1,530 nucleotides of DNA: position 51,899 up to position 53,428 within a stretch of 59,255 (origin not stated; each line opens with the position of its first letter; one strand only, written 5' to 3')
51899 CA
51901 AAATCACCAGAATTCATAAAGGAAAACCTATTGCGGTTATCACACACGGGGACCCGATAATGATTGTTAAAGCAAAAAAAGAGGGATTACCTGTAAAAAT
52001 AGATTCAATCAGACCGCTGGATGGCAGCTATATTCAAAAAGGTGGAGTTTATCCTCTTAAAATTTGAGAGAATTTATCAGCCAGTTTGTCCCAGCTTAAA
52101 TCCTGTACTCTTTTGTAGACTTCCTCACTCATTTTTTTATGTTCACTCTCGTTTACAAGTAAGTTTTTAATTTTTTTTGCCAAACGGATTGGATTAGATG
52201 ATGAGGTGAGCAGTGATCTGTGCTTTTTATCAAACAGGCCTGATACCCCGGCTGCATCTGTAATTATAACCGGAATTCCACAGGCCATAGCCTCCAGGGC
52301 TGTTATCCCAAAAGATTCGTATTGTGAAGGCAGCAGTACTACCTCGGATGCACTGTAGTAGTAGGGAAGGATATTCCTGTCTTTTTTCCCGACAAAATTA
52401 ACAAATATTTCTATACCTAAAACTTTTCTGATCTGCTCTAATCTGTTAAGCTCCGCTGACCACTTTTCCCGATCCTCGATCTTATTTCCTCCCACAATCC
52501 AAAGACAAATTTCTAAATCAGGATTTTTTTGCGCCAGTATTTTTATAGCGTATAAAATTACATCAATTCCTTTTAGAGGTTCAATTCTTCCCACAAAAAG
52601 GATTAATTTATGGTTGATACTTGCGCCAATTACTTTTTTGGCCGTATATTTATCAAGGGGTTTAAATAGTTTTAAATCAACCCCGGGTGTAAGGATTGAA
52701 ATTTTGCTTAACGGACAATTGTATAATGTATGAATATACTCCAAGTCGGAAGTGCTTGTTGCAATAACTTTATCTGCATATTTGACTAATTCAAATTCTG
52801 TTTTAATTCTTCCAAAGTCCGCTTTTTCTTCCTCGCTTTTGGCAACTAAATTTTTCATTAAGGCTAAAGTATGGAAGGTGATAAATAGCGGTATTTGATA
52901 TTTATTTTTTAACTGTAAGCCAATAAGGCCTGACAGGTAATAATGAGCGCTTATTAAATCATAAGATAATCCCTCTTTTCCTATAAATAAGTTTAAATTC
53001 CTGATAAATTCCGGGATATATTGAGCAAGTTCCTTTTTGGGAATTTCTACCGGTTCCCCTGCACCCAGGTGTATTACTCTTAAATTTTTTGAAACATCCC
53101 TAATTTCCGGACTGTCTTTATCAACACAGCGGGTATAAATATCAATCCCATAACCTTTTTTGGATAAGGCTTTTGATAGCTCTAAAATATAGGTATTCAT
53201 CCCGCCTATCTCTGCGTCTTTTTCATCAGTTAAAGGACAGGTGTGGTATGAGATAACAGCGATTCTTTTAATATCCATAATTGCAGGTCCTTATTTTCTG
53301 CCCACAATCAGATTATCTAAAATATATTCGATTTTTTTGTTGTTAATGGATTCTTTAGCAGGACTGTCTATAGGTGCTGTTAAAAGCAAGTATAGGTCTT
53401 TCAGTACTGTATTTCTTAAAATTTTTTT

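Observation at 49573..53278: Clustered mycothiol-like pathway (MshB-, MshC-, phosphatase, MshA-like): candidate novel low-molecular-weight thiol system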

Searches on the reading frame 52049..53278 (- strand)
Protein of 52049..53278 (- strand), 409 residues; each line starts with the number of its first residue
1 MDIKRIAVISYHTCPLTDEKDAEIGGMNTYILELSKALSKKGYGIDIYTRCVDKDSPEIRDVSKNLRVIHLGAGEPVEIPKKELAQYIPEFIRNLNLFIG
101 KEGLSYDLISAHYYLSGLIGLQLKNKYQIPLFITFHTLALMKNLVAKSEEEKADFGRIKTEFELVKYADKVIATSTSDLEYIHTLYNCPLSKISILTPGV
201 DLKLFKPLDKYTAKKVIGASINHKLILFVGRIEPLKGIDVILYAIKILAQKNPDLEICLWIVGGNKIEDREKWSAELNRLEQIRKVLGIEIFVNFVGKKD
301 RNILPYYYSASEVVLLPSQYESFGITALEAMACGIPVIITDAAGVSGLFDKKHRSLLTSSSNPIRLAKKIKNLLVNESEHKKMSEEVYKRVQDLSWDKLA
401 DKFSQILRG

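Call 3: search_protein_families(library=pfam, proteins=[window:52049-53278:-], max_evalue=0.01)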
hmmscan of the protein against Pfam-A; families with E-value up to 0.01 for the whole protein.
window:52049-53278:- (409 aa): 8 families
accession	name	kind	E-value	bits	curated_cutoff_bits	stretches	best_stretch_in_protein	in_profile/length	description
PF00534.26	Glycos_transf_1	-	3.2e-34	118.4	26.4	1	215-390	7-172/172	Glycosyl transferases group 1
PF13692.12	Glyco_trans_1_4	-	4.8e-28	98.6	27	1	224-374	2-140/142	Glycosyl transferases group 1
PF20706.3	GT4-conflict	-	1e-23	84.4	26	1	17-402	4-384/385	Family 4 Glycosyltransferase in conflict systems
PF13439.12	Glyco_transf_4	-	3.9e-23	82.8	28.5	1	24-203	1-169/170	Glycosyltransferase Family 4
PF13579.12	Glyco_trans_4_4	-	2.4e-14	54.4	29.7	1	25-197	1-156/158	Glycosyl transferase 4-like domain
PF13524.12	Glyco_trans_1_2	-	6.1e-08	33.2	25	1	303-393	39-132/144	Glycosyl transferase-like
PF08323.17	Glyco_transf_5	-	0.00064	19.9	22.7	0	103-179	126-221/239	Starch synthase catalytic domain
PF13477.12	Glyco_trans_4_2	-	0.0019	18.8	23.4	1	28-141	10-112/139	Glycosyl transferase 4-like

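Call 4: search_protein_families(library=ncbifam, proteins=[window:52049-53278:-], max_evalue=0.01)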
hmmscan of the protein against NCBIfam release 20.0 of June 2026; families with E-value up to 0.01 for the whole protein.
window:52049-53278:- (409 aa): 43 families (the best 25 are shown)
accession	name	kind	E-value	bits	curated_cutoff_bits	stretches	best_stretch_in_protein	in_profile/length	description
TIGR03449.1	mycothiol_MshA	equivalog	1.9e-86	290.5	462.5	1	5-405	1-398/406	D-inositol-3-phosphate glycosyltransferase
TIGR02149.1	glgA_Coryne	subfamily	2.4e-33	115.8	302.4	1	25-407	16-387/391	glycogen synthase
TIGR02472.1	sucr_P_syn_N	equivalog_domain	2.4e-29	102.4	576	1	20-405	21-436/439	sucrose-phosphate synthase, putative, glycosyltransferase domain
TIGR04157.1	glyco_rSAM_CFB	subfamily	2.3e-27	96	400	1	140-391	137-389/406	TIGR04157 family glycosyltransferase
TIGR04047.1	MSMEG_0565_glyc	hypoth_equivalog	4.9e-27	95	259.85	1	30-402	17-366/373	MSMEG_0565 family glycosyltransferase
NF041876.1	EPS_EpsE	equivalog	1.2e-26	93.9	400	1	183-392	178-377/389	exopolysaccharide biosynthesis GT4 family glycosyltransferase EpsE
TIGR03999.1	thiol_BshA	equivalog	1.3e-23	83.5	273.7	1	165-404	142-367/375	N-acetyl-alpha-D-glucosaminyl L-malate synthase BshA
NF047684.1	TeichurnBiosyTuaC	equivalog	2.1e-22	79.6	550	1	99-393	102-371/391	teichuronic acid biosynthesis protein TuaC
TIGR03088.1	stp2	hypoth_equivalog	3e-22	79.2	409.05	1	169-406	138-369/374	TIGR03088 family PEP-CTERM/XrtA system glycosyltransferase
NF038295.1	EPS_HpsP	equivalog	1.7e-20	73.4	550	1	25-404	14-381/388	hormogonium polysaccharide biosynthesis glycosyltransferase HpsP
NF012028.0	PRK15484.1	subfamily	6.3e-20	71.6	618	1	180-407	148-375/380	lipopolysaccharide N-acetylglucosaminyltransferase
NF053787.1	GlcN_PG_synth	equivalog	2e-19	69.7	480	1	114-403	92-352/361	N-acetylglucosaminyl phosphatidylglycerol synthase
TIGR02095.1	glgA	subfamily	9.4e-16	57.5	328.45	1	223-408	294-475/477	glycogen/starch synthase, ADP-glucose type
NF038229.1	Glyco4_Geo_Pelo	equivalog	7.9e-15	54.7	400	1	111-402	62-328/338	GPMC system family 4 glycosyltransferase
TIGR04063.1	stp3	hypoth_equivalog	1.4e-13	50.5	442.05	1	160-406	150-391/397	TIGR04063 family PEP-CTERM/XrtA system glycosyltransferase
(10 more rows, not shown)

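Call 20: search_solved_structures(query=window:52049-53278:-, max_evalue=1e-10, show_alignments=2)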
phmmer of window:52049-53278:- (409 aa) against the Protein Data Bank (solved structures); distinct sequences matched with E-value up to 1e-10: 38.
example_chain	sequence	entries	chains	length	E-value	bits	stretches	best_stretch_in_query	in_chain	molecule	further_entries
3c48_A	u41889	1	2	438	3.6e-61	210.4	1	5-406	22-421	Predicted glycosyltransferases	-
3c4q_A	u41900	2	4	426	4.4e-61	210.2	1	5-406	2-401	Predicted glycosyltransferases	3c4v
6kih_A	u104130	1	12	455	1.1e-54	189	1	5-408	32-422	Tll1590 protein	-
6ldq_D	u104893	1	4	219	1.4e-26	96.6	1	5-183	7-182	Tll1590 protein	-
2r60_A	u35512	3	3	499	7.1e-25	90.9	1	22-206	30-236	Glycosyl transferase, group 1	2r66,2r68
3fro_A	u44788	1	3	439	7.7e-16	61.2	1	225-405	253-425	GlgA glycogen synthase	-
2bis_A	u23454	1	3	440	7.8e-16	61.2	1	225-405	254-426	GLGA GLYCOGEN SYNTHASE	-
3l01_A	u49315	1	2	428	9.6e-16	60.9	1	225-404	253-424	GlgA glycogen synthase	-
6tvp_A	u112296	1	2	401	3.4e-15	59.1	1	106-408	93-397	Alpha-maltose-1-phosphate synthase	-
2jjm_A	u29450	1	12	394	9.6e-13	51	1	166-393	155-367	GLYCOSYL TRANSFERASE, GROUP 1 FAMILY PROTEIN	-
3mbo_A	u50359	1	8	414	1.1e-12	50.8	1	166-393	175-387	Glycosyltransferase, group 1 family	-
9m88_C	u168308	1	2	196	5e-12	48.7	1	226-393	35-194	Glycogen synthase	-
2bfw_A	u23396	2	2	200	5.1e-12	48.6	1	226-393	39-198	GLGA GLYCOGEN SYNTHASE | PGS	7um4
6lfl_A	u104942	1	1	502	1.2e-11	47.4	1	226-398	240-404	C-X-C chemokine receptor type 2,GlgA glycogen synthase,C-X-C chemokine receptor type 2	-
6kuw_A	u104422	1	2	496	1.5e-11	47.1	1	226-400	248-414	Alpha-2C adrenergic receptor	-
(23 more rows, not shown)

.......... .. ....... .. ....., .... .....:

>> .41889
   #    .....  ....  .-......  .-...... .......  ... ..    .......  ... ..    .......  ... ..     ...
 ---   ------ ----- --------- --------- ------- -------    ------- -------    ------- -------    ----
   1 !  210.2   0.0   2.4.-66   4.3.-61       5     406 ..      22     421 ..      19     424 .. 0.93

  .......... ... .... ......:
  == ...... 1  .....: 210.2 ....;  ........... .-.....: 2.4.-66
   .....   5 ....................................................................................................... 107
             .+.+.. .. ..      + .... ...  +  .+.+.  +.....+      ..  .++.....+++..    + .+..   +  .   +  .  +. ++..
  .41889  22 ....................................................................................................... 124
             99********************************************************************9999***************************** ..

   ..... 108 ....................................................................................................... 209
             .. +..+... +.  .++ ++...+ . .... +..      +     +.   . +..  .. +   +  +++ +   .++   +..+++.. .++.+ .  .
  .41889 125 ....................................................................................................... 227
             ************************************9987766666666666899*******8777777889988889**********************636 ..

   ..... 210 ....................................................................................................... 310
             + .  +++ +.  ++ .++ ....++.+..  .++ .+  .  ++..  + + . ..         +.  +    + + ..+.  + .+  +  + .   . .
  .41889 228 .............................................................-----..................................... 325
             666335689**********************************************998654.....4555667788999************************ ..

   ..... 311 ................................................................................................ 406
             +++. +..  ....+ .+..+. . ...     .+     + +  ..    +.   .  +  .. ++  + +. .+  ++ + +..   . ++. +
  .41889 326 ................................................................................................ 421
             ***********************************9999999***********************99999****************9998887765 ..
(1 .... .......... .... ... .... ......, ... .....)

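Call 48: find_homologous_proteins(query=window:52049-53278:-, max_evalue=1e-20)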
Query window:52049-53278:- (409 aa): 4180 proteins with E <= 1e-20 among 8000 candidates; the best 120 are listed.
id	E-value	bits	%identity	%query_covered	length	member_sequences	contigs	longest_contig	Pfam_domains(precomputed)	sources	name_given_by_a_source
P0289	6.2e-267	903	100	100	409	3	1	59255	PF00534.27,PF13579.13,PF13524.13,PF13439.13,PF20706.4,PF13692.13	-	-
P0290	4.6e-240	814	90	100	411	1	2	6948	PF00534.27,PF13579.13,PF13524.13,PF13439.13,PF20706.4,PF13692.13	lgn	-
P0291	2.0e-186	638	72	100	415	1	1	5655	PF00534.27,PF13579.13,PF13524.13,PF13439.13,PF20706.4,PF13692.13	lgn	-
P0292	6.0e-185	633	71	100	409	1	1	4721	PF00534.27,PF13579.13,PF13524.13,PF13439.13,PF20706.4,PF13692.13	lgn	-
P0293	1.2e-183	629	71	99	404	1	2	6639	PF00534.27,PF13579.13,PF13439.13,PF20706.4,PF13692.13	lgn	-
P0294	8.3e-183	626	71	100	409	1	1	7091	PF00534.27,PF13579.13,PF13524.13,PF13439.13,PF20706.4,PF13692.13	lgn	-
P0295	4.6e-181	620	68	99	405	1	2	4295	PF00534.27,PF13579.13,PF13439.13,PF20706.4,PF13692.13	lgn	-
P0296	1.3e-180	619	67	99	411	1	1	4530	PF00534.27,PF13579.13,PF13524.13,PF13439.13,PF20706.4,PF13692.13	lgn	-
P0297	9.5e-179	612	67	99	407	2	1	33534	PF00534.27,PF13477.13,PF13579.13,PF13524.13,PF13439.13,PF20706.4,PF13692.13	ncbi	-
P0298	7.8e-175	600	68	99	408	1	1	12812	PF00534.27,PF13579.13,PF13524.13,PF13439.13,PF20706.4,PF13692.13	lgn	-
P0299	1.2e-174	599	66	100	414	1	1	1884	PF00534.27,PF13579.13,PF13524.13,PF13439.13,PF20706.4,PF13692.13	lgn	-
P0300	1.3e-173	596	66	100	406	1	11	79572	PF00534.27,PF13579.13,PF13439.13,PF20706.4,PF13692.13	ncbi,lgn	-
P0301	2.6e-173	595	66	100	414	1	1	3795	PF00534.27,PF13579.13,PF13524.13,PF13439.13,PF20706.4,PF13692.13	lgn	-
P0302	2.4e-172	591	65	100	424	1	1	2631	PF00534.27,PF13579.13,PF13524.13,PF13439.13,PF20706.4,PF13692.13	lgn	-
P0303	2.8e-172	591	66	99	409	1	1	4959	PF00534.27,PF13579.13,PF13524.13,PF13439.13,PF20706.4,PF13692.13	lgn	-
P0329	4.6e-164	564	62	100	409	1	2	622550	PF00534.27,PF13477.13,PF13579.13,PF13439.13,PF20706.4,PF13692.13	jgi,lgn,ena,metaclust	metaclust:\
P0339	3.2e-162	558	63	100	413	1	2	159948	PF00534.27,PF13579.13,PF13524.13,PF13439.13,PF20706.4,PF13692.13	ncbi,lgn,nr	ncbi:MAG TPA: glycosyltransferase [Candidatus Saccharimonadales bacterium]|nr:glycosyltransferase [C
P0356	3.7e-159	548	65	99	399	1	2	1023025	PF00534.27,PF13579.13,PF13524.13,PF13439.13,PF20706.4,PF13692.13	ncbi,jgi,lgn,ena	-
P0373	2.3e-157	542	59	99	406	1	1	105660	PF00534.27,PF13477.13,PF13579.13,PF13524.13,PF13439.13,PF20706.4,PF13692.13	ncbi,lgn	-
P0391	7.3e-155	534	59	99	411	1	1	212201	PF00534.27,PF13579.13,PF13524.13,PF13439.13,PF20706.4,PF13692.13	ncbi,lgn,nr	ncbi:MAG TPA: glycosyltransferase [Candidatus Limnocylindrales bacterium]|nr:glycosyltransferase [Ca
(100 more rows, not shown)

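Call 49: find_encoding_contigs(protein=P0356, flank=10000, max_places=1)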
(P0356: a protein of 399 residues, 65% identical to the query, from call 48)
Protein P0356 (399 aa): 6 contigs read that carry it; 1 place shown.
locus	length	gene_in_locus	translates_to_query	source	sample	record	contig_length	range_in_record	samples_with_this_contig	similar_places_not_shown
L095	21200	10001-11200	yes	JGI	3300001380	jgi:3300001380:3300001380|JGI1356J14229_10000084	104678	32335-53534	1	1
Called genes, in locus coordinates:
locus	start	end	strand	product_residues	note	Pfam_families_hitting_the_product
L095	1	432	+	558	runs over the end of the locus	-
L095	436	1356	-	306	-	PF03741:TerC, PF04332:DUF475, PF03741:TerC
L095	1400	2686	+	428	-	PF00226:DnaJ (weak), PF03572:Peptidase_S41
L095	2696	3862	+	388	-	PF07995:GSDH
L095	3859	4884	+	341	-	PF02129:Peptidase_S15, PF00561:Abhydrolase_1 (weak), PF12146:Hydrolase_4, PF12697:Abhydrolase_6, PF20434:BD-FAE, PF00326:Peptidase_S9, PF01738:DLH, PF07859:Abhydrolase_3 (weak), +3 more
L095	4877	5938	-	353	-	PF13529:Peptidase_C39_2, PF03412:Peptidase_C39 (faint), PF07719:TPR_2 (faint), PF13424:TPR_12 (faint), PF13181:TPR_8 (faint)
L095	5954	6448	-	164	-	PF03734:YkuD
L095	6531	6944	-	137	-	PF01641:SelR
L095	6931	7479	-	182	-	PF01625:PMSR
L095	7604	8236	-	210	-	-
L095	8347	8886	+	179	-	PF04542:Sigma70_r2, PF08281:Sigma70_r4_2, PF04545:Sigma70_r4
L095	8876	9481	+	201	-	-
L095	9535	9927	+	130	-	PF07883:Cupin_2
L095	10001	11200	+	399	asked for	PF13439:Glyco_transf_4, PF13579:Glyco_trans_4_4, PF20706:GT4-conflict, PF00534:Glycos_transf_1, PF13692:Glyco_trans_1_4, PF13524:Glyco_trans_1_2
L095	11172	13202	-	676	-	PF00912:Transgly, PF00905:Transpeptidase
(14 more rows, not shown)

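Call 50: find_encoding_contigs(protein=P0329, flank=10000, max_places=1)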
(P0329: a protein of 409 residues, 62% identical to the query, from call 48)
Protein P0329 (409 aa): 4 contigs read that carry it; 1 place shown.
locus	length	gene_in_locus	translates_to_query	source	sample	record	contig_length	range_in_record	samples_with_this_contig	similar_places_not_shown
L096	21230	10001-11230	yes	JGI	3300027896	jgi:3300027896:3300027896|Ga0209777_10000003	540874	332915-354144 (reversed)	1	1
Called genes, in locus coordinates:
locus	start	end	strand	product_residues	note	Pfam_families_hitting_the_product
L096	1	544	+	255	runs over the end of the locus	-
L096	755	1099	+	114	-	-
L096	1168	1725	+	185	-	-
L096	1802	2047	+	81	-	-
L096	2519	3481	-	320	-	-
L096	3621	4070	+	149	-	-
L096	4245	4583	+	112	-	-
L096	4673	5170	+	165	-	-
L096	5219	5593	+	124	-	-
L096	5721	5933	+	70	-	-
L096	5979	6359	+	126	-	PF08327:AHSA1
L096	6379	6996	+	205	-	PF02589:LUD_dom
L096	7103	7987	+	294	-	PF00174:Oxidored_molyb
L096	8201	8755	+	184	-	-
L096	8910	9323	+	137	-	-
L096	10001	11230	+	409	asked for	PF13439:Glyco_transf_4, PF13477:Glyco_trans_4_2 (weak), PF13579:Glyco_trans_4_4, PF20706:GT4-conflict, PF00534:Glycos_transf_1, PF13692:Glyco_trans_1_4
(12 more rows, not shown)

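Call 51: find_encoding_contigs(protein=P0373, flank=10000, max_places=1)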
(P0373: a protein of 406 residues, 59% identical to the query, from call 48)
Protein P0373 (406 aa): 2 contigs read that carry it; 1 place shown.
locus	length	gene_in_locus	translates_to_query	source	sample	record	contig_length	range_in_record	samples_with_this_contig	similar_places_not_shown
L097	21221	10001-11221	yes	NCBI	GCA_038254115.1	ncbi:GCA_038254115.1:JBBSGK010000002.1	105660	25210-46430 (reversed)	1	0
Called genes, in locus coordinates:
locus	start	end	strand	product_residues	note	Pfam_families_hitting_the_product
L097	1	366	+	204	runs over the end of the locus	PF00694:Aconitase_C, PF27512:LeuD (weak)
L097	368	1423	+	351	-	PF00180:Iso_dh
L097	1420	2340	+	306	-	PF13593:SBF_like, PF01758:SBF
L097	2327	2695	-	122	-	PF01592:NifU_N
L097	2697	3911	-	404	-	PF00155:Aminotran_1_2 (weak), PF00266:Aminotran_5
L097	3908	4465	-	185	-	PF01458:SUFBD_core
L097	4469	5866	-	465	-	PF19295:SufBD_N, PF01458:SUFBD_core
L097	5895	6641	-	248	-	PF02463:SMC_N (faint), PF00005:ABC_tran, PF13304:AAA_21 (faint)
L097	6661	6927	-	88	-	PF08984:DUF1858 (weak)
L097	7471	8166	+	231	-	PF01476:LysM (weak), PF06737:Transglycosylas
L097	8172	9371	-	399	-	PF01406:tRNA-synt_1e, PF00133:tRNA-synt_1, PF09334:tRNA-synt_1g (weak)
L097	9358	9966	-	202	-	PF00300:His_Phos_1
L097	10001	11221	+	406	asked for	PF13439:Glyco_transf_4, PF13477:Glyco_trans_4_2 (faint), PF13579:Glyco_trans_4_4, PF20706:GT4-conflict, PF00534:Glycos_transf_1, PF13692:Glyco_trans_1_4, PF13524:Glyco_trans_1_2 (weak)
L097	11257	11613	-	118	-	-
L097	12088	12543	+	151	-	-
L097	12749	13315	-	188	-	PF01872:RibD_C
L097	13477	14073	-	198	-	PF01872:RibD_C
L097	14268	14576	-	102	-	PF02643:DUF192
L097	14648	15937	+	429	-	PF01595:CNNM, PF00571:CBS, PF03471:CorC_HlyC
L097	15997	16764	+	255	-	-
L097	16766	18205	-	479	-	PF01663:Phosphodiest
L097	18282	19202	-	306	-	PF00413:Peptidase_M10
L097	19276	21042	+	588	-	PF09972:DUF2207, PF20990:DUF2207_C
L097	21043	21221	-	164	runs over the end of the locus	-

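Call 61: find_encoding_contigs(protein=P0339, flank=10000, max_places=1)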
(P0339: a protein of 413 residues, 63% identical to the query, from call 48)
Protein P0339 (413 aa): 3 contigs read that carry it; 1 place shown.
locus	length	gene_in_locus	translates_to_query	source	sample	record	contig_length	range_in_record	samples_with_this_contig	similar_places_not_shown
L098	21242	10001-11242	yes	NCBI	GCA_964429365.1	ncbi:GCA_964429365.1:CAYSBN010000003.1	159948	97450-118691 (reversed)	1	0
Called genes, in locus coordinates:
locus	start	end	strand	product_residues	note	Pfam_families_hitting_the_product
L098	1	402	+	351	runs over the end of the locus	PF00482:T2SSF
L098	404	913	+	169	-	PF07963:N_methyl (weak)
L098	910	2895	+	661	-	-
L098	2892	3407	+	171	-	PF07963:N_methyl (weak)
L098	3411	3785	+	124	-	-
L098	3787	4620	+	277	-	-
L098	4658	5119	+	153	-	PF07963:N_methyl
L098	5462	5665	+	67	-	-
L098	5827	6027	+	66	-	-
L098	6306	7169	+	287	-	PF00892:EamA, PF10639:TMEM234 (faint), PF00892:EamA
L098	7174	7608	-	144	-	PF00583:Acetyltransf_1, PF13673:Acetyltransf_10, PF13508:Acetyltransf_7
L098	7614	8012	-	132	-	PF00583:Acetyltransf_1, PF13673:Acetyltransf_10, PF13508:Acetyltransf_7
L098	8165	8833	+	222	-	-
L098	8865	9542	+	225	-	PF13624:SurA_N_3, PF13623:SurA_N_2 (weak), PF09312:SurA_N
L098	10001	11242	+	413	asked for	PF13439:Glyco_transf_4, PF13579:Glyco_trans_4_4, PF20706:GT4-conflict, PF00534:Glycos_transf_1, PF13692:Glyco_trans_1_4, PF13524:Glyco_trans_1_2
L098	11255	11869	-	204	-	PF00300:His_Phos_1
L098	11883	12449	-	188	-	PF00196:GerE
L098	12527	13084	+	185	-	PF03167:UDG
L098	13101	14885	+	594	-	PF00664:ABC_membrane, PF02463:SMC_N (faint), PF00005:ABC_tran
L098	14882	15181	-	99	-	PF01035:DNA_binding_1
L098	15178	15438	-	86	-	PF03819:MazG (weak), PF12643:MazG-like (weak)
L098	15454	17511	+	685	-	PF13292:DXP_synthase_N, PF00456:Transketolase_N, PF00676:E1_dh, PF02779:Transket_pyr, PF02780:Transketolase_C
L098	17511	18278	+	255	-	PF23023:Anti-Pycsar_Apyc1, PF00753:Lactamase_B (weak), PF12706:Lactamase_B_2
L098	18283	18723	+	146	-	-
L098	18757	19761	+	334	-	PF03462:PCRF, PF00472:RF-1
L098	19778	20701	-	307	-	-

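Call 69: find_related_loci(query=A2, collection=metagenome_contigs, flank=10000)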
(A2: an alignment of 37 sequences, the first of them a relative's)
Query A2 (409 aa) in metagenome_contigs; peptide patterns used: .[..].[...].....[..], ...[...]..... (x = any residue, [..] = any of these).
600 stretches matched a pattern (row limit reached: there are more); 581 encode a relative of the query (tblastn E <= 1e-3); the best 80 are kept; 80 distinct loci.
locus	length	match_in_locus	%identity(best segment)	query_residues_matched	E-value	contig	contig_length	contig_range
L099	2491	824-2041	40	1-403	3e-106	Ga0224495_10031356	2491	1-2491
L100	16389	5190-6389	39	5-402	2e-98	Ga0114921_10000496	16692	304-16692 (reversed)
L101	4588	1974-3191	41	6-408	5e-97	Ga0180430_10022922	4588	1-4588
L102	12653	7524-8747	38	3-408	9e-97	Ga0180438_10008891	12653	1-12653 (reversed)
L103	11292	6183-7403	38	5-409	1e-95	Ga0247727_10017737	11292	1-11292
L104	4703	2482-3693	37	6-406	6e-94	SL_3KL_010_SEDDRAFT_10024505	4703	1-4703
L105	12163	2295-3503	37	6-406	5e-93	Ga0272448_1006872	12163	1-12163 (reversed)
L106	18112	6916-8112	38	6-408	4e-93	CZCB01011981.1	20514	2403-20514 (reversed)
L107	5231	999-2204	36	6-408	2e-92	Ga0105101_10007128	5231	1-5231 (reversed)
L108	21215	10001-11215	37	6-408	2e-91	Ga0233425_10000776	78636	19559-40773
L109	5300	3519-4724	38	6-408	3e-91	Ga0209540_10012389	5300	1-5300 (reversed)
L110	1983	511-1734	37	5-409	6e-96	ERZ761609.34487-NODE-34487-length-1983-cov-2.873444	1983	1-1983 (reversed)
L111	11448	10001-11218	36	2-406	2e-91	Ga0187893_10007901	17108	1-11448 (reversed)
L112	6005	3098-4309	38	6-406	1e-90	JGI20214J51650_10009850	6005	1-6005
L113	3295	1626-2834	37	3-402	9e-92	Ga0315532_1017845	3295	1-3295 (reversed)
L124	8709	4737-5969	34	4-407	3e-79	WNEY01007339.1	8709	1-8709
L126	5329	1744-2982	34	4-409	5e-78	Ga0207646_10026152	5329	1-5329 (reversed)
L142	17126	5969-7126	30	3-403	1e-70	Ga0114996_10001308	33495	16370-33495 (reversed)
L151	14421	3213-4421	47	3-403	6e-132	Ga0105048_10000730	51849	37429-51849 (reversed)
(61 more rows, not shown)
